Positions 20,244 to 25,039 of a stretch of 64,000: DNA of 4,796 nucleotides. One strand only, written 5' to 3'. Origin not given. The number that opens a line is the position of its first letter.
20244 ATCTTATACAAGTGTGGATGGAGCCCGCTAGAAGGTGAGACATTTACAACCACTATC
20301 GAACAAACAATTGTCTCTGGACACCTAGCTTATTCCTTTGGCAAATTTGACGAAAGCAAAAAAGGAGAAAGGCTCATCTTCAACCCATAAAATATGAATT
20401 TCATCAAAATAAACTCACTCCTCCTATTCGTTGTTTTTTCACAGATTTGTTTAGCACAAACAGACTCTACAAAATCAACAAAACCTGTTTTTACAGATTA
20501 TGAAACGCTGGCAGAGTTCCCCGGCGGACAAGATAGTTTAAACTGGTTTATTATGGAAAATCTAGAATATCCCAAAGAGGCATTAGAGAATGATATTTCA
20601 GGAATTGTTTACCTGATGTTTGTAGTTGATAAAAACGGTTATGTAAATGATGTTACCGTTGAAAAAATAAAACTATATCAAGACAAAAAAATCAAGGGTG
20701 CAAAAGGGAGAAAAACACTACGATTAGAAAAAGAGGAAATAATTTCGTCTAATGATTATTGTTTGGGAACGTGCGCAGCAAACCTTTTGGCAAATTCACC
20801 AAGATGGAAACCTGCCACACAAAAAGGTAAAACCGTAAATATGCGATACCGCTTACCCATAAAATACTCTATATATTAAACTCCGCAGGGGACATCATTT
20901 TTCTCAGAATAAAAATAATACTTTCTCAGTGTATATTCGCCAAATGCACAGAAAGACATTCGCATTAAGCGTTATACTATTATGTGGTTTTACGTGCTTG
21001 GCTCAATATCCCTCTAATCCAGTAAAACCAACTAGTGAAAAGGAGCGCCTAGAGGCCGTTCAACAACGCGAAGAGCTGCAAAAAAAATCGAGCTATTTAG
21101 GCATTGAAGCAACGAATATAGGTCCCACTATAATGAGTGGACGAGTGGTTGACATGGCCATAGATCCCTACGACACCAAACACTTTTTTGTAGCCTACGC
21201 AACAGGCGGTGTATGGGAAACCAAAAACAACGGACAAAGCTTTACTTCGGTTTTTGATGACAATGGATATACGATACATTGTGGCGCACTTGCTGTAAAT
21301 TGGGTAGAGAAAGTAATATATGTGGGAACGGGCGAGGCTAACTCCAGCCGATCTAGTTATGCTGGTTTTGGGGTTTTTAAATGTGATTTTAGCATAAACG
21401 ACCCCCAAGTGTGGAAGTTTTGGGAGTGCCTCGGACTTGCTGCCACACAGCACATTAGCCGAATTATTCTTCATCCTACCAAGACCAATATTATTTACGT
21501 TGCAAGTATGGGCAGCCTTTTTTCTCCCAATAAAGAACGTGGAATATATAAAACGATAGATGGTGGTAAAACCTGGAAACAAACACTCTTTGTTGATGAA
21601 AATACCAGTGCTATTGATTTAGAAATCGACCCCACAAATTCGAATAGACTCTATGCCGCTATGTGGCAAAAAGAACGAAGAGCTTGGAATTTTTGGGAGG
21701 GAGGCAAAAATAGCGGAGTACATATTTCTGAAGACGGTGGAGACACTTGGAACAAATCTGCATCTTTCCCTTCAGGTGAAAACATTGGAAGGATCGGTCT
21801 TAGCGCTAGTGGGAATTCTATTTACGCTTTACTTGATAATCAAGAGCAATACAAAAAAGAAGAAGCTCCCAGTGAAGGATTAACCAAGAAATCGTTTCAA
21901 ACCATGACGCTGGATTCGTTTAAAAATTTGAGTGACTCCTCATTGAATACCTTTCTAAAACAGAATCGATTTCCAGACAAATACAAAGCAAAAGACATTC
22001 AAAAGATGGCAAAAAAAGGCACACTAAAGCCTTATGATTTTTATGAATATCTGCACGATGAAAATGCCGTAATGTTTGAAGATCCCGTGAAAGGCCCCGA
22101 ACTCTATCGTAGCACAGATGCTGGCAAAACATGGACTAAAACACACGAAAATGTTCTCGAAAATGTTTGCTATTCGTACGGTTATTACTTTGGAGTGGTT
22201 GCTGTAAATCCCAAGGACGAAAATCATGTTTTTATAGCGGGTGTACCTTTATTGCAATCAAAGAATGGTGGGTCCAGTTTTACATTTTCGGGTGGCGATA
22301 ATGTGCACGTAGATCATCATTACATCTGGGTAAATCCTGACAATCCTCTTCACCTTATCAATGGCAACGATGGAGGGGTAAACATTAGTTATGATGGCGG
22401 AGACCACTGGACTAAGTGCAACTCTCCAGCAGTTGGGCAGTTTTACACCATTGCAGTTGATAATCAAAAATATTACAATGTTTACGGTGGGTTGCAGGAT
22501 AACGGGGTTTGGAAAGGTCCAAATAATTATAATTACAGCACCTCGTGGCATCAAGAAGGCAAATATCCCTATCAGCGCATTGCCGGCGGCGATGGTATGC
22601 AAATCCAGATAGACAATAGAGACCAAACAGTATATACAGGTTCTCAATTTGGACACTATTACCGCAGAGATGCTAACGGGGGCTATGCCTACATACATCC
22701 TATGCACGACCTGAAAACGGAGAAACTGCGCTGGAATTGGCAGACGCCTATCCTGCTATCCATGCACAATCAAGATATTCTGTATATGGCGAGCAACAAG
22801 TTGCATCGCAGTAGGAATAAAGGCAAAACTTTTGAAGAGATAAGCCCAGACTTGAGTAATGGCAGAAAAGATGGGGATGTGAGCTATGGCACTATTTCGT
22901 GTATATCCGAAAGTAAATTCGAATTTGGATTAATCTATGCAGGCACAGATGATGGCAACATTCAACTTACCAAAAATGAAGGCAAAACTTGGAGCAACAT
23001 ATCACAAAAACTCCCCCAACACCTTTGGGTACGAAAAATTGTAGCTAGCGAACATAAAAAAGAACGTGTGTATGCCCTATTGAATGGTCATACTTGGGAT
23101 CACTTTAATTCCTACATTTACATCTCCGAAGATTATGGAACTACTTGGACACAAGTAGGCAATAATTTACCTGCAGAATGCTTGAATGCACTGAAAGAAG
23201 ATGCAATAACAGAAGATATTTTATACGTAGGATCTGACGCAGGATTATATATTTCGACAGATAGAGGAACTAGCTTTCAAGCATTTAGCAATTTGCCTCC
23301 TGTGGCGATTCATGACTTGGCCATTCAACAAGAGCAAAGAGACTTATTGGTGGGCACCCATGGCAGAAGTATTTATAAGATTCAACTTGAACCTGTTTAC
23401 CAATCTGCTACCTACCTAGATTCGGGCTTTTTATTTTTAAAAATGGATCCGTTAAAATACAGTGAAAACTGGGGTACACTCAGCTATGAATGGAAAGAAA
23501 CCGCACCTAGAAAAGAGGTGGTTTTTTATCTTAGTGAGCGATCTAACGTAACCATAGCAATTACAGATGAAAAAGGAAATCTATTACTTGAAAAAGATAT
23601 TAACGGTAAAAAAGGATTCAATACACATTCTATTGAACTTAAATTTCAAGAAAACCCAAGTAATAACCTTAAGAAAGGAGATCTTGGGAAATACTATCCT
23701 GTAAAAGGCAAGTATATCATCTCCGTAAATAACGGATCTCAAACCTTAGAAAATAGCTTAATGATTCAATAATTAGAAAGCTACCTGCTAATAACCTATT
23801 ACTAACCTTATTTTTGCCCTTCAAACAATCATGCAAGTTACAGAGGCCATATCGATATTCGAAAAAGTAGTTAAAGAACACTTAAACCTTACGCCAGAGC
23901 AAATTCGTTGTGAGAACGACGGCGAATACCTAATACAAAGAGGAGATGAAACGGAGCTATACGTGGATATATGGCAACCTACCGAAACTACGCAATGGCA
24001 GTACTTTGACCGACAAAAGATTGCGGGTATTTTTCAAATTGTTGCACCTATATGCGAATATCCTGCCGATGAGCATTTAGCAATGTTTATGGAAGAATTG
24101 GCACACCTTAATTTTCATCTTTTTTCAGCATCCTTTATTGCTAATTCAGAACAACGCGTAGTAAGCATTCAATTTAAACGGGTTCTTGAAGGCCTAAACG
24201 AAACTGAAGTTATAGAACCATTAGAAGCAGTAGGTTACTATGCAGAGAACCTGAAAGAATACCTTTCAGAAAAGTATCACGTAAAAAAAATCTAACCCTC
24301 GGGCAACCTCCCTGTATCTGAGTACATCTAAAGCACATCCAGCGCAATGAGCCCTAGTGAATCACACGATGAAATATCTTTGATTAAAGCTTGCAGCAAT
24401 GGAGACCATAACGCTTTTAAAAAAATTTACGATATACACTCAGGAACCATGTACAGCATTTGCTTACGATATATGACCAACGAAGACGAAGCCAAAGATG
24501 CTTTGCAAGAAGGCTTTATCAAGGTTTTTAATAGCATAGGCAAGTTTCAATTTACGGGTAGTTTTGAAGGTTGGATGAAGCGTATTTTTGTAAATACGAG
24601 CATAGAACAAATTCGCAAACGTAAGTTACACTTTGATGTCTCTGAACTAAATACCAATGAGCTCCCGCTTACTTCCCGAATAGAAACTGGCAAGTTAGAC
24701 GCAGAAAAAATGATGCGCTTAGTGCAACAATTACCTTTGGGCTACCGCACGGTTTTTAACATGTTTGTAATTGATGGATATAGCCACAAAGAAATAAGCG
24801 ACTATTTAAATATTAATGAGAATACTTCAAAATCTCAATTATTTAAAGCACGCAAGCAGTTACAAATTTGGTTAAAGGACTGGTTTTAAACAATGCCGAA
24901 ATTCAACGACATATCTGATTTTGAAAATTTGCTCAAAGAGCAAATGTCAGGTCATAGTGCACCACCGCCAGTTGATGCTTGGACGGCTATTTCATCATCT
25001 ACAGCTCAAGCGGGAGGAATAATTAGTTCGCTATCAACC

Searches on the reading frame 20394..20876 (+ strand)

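Call 58: search_protein_families(library=pfam, proteins=[window:20394-20876:+], max_evalue=0.001)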
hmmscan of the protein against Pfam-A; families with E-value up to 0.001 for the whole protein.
window:20394-20876:+ (161 aa): 1 family
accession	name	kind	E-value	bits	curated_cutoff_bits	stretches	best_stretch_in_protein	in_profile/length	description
PF03544.19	TonB_C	-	2.2e-12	47.7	24.6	1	56-91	2-37/79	Gram-negative bacterial TonB protein C-terminal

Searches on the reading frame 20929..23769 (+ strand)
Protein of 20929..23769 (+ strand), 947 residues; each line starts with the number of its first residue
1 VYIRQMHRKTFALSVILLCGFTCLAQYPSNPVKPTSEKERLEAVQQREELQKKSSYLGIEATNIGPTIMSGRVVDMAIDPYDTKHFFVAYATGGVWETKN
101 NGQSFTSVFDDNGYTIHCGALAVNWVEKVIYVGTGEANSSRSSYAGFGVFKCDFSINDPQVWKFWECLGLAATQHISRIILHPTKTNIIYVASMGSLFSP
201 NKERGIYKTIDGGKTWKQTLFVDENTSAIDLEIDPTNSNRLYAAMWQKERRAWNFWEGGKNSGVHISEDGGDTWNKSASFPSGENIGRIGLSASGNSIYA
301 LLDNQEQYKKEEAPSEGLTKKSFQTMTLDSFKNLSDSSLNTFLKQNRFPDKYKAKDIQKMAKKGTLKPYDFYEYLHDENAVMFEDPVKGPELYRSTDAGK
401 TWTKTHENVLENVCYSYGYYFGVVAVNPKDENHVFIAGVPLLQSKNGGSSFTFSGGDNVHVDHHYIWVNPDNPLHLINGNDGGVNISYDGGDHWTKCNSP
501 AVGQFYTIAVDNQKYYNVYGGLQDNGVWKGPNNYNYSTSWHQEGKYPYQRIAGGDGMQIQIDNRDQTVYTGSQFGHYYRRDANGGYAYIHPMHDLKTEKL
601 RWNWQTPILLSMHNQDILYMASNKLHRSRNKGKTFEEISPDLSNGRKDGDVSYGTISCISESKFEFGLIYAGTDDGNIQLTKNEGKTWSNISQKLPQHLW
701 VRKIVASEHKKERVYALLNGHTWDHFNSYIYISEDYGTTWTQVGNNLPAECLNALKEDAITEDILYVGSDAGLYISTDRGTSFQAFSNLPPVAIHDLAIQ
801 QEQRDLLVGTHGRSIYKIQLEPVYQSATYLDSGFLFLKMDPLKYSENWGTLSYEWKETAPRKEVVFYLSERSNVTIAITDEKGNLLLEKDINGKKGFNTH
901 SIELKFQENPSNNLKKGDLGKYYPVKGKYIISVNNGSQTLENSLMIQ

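Call 58: search_protein_families(library=pfam, proteins=[window:20929-23769:+], max_evalue=0.001)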
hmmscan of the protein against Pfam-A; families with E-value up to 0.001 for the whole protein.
window:20929-23769:+ (947 aa): 5 families
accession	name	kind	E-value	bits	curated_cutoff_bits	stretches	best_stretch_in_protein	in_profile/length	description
PF15902.12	Sortilin-Vps10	-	2e-28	99.8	33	2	729-813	2-89/446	Sortilin, neurotensin receptor 3,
PF15899.11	BNR_6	-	7.2e-07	29.1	27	0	730-743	1-14/14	BNR-Asp box repeat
PF02012.26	BNR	-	5.4e-06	26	27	0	393-404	1-12/12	BNR/Asp-box repeat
PF24316.1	Tli3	-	0.00011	22.9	27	0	724-767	80-127/129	T6SS Tli3 immunity protein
PF13088.12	BNR_2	-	0.00078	19.3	31.4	0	209-278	143-202/277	BNR repeat-like domain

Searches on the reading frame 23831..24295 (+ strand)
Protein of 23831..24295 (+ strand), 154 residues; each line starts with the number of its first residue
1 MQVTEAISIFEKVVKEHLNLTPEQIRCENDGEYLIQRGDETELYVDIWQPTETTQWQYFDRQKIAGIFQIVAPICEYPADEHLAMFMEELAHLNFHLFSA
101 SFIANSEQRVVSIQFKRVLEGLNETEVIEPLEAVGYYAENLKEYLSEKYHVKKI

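Call 3: search_protein_families(library=pfam, proteins=[window:23831-24295:+], max_evalue=1)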
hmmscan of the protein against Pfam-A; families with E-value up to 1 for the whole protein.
window:23831-24295:+ (154 aa): 0 families

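Call 4: search_protein_families(library=ncbifam, proteins=[window:23831-24295:+], max_evalue=1)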
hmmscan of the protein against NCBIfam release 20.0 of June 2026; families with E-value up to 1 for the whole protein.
window:23831-24295:+ (154 aa): 0 families

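Call 90: predict_structure(protein=window:23831-24292:+)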
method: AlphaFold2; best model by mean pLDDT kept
length: 154 residues; sequences in the alignment: 1
mean_pLDDT: 43.6   pTM: 0.36
mean pLDDT of the five models: 43.6, 39.5, 37.3, 37.1, 36.9
residues with pLDDT >= 90: 0; 70-90: 0; 50-70: 36; < 50: 118
segments of 3 or more residues with pLDDT < 50: 1-14, 16-18, 28-34, 39-84, 91-122, 148-154
pLDDT, mean of each block of 10 residues (from residue 1): 39 46 50 45 38 33 38 37 49 40 36 41 48 58 54 45
secondary structure, 60 per line:
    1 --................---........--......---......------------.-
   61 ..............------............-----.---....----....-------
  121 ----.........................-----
elements in order: H3-18 E25-29 E32-37 E41-46 H61-74 H81-92 E102-105 E110-113 H125-149

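Call 92: search_solved_structures(query=A6, max_evalue=10)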
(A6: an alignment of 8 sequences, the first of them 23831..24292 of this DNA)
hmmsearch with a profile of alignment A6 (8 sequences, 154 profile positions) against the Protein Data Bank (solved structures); distinct sequences matched with E-value up to 10: 3.
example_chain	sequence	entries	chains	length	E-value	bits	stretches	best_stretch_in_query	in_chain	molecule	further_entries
2plg_A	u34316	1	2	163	0.45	13.4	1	65-150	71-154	Tll0839 protein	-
2fi0_A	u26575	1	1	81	0.97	12.3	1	65-137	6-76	conserved domain protein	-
1lo4_H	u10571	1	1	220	1.1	12.1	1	3-52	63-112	Ig gamma 2a heavy chain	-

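Call 93: search_protein_families(library=pfam, proteins=[window:23831-24292:+], max_evalue=10)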
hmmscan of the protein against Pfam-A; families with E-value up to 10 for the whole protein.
window:23831-24292:+ (154 aa): 0 families

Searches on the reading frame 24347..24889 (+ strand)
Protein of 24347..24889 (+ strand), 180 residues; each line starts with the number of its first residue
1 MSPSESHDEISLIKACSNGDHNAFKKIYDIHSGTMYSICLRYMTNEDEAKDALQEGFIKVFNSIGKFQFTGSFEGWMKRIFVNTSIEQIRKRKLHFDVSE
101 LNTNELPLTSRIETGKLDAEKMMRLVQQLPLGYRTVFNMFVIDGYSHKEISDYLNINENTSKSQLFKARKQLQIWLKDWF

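Call 3: search_protein_families(library=pfam, proteins=[window:24347-24889:+], max_evalue=1)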
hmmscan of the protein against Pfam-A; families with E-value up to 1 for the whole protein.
window:24347-24889:+ (180 aa): 9 families
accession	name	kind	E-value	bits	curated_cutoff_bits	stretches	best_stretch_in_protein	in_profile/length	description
PF08281.18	Sigma70_r4_2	-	3.8e-16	58.9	25.7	1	120-172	2-54/54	Sigma-70, region 4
PF04542.20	Sigma70_r2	-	5.1e-13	49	24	1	28-93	2-69/71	Sigma-70 region 2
PF07638.17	Sigma70_ECF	-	3.5e-05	24.2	21.1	1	88-173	95-180/185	ECF sigma factor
PF12645.13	HTH_16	-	0.00047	20.6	22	1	11-67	2-64/65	Helix-turn-helix domain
PF04545.22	Sigma70_r4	-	0.0063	16.4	24.1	1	128-173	4-49/50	Sigma-70, region 4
PF00196.25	GerE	-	0.098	12.7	23.5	1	141-161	14-34/57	Bacterial regulatory proteins, luxR family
PF07508.19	Recombinase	-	0.14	12.8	21.1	1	134-162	8-35/102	Recombinase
PF07374.17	DUF1492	-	0.16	12.6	21.5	1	131-172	58-99/100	Protein of unknown function (DUF1492)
PF07453.19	NUMOD1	-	0.18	12.5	22.8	0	146-160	18-32/37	NUMOD1 domain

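Call 4: search_protein_families(library=ncbifam, proteins=[window:24347-24889:+], max_evalue=1)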
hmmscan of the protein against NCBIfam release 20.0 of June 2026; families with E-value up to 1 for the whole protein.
window:24347-24889:+ (180 aa): 94 families (the best 25 are shown)
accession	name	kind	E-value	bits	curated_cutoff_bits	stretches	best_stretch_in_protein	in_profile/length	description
NF007223.0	PRK09641.1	equivalog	1.3e-28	100.1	209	1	12-177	8-185/187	RNA polymerase sigma factor SigW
NF008888.0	PRK11922.1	equivalog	7.3e-28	97.8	204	1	5-176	13-196/231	RNA polymerase sigma factor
TIGR02948.1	SigW_bacill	equivalog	1.1e-25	90.8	243.1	1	12-176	8-184/187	RNA polymerase sigma factor SigW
NF058625.1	sigma_PG0214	equivalog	2.4e-25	89.2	130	1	22-173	4-158/170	GFO_1088 family ECF-type sigma factor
TIGR02954.1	Sig70_famx3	hypoth_equivalog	1.6e-24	86.6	188.5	1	9-177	3-168/170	RNA polymerase sigma-70 factor, TIGR02954 family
NF007225.0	PRK09643.1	equivalog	1.7e-24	86.7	190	1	7-177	12-183/204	RNA polymerase sigma factor SigM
TIGR02985.1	Sig70_bacteroi1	subfamily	5.8e-24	85.1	126.4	1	22-173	1-159/162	RNA polymerase sigma-70 factor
NF009171.0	PRK12518.1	equivalog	1.9e-23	83.3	208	1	8-177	13-185/191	RNA polymerase sigma factor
NF007216.0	PRK09638.1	equivalog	1.1e-22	80.7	194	1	6-173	2-171/180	RNA polymerase sigma factor SigY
TIGR02937.1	sigma70-ECF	superfamily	1.2e-22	80.3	42.9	1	23-173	2-162/165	sigma-70 family RNA polymerase sigma factor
NF009174.0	PRK12522.1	equivalog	3.5e-21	76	217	1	24-176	5-167/175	RNA polymerase sigma factor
TIGR02950.1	SigM_subfam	subfamily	7e-21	74.7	147.95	1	25-174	3-156/159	RNA polymerase sigma factor, SigM family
NF006930.0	PRK09415.1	subfamily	3e-20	72.8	198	1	22-177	16-176/179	RNA polymerase factor sigma C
NF009166.1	PRK12513.1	equivalog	3.5e-20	72.5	206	1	5-176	6-186/193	RNA polymerase sigma factor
NF004113.0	PRK05602.1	equivalog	6.5e-20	71.6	208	1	7-177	30-202/211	RNA polymerase sigma factor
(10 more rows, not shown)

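Call 50: find_homologous_proteins(query=window:24347-24886:+, max_evalue=1e-20)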
Query window:24347-24886:+ (180 aa): 7949 proteins with E <= 1e-20 among 8000 candidates; the best 120 are listed.
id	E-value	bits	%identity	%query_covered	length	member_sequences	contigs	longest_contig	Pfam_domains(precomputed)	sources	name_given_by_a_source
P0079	4.9e-115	399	99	100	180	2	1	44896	PF04542.21,PF08281.19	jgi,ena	-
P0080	4.6e-114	396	98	100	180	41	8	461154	PF04542.21,PF08281.19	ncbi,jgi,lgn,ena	-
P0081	2.7e-113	394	98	98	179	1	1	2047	PF04542.21,PF08281.19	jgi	jgi:RNA polymerase sigma factor (sigma-70 family)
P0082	3.8e-107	374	97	94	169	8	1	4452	PF04542.21,PF08281.19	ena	-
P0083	2.4e-104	364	89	100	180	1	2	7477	PF04542.21,PF08281.19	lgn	-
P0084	5.7e-100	350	87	100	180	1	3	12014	PF04542.21,PF08281.19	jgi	jgi:RNA polymerase sigma factor (sigma-70 family)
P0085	1.3e-98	346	85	100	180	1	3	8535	PF07638.18,PF04542.21,PF08281.19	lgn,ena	-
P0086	2.8e-98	345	85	100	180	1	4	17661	PF07638.18,PF04542.21,PF08281.19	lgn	-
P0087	3.1e-98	345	84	100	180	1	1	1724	PF07638.18,PF04542.21,PF08281.19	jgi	jgi:RNA polymerase sigma factor (sigma-70 family)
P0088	3.7e-98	344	84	100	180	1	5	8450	PF07638.18,PF04542.21,PF08281.19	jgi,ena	jgi:RNA polymerase sigma-70 factor (ECF subfamily)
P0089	5.6e-98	344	84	100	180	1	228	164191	PF07638.18,PF04542.21,PF08281.19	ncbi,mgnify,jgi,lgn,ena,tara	ncbi:MAG: RNA polymerase sigma factor (sigma-70 family) [Bacteroidia bacterium]|mgnify:FL=1|jgi:RNA 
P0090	6.7e-98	343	84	100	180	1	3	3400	PF07638.18,PF04542.21,PF08281.19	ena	-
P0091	1.0e-97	343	84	100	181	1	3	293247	PF04542.21,PF08281.19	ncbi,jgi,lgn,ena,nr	ncbi:sigma-70 family RNA polymerase sigma factor [Bacteroidia bacterium]|nr:sigma-70 family RNA poly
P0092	1.1e-97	343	84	100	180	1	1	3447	PF07638.18,PF04542.21,PF08281.19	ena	-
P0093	1.3e-97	343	84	100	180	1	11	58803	PF07638.18,PF04542.21,PF08281.19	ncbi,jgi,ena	-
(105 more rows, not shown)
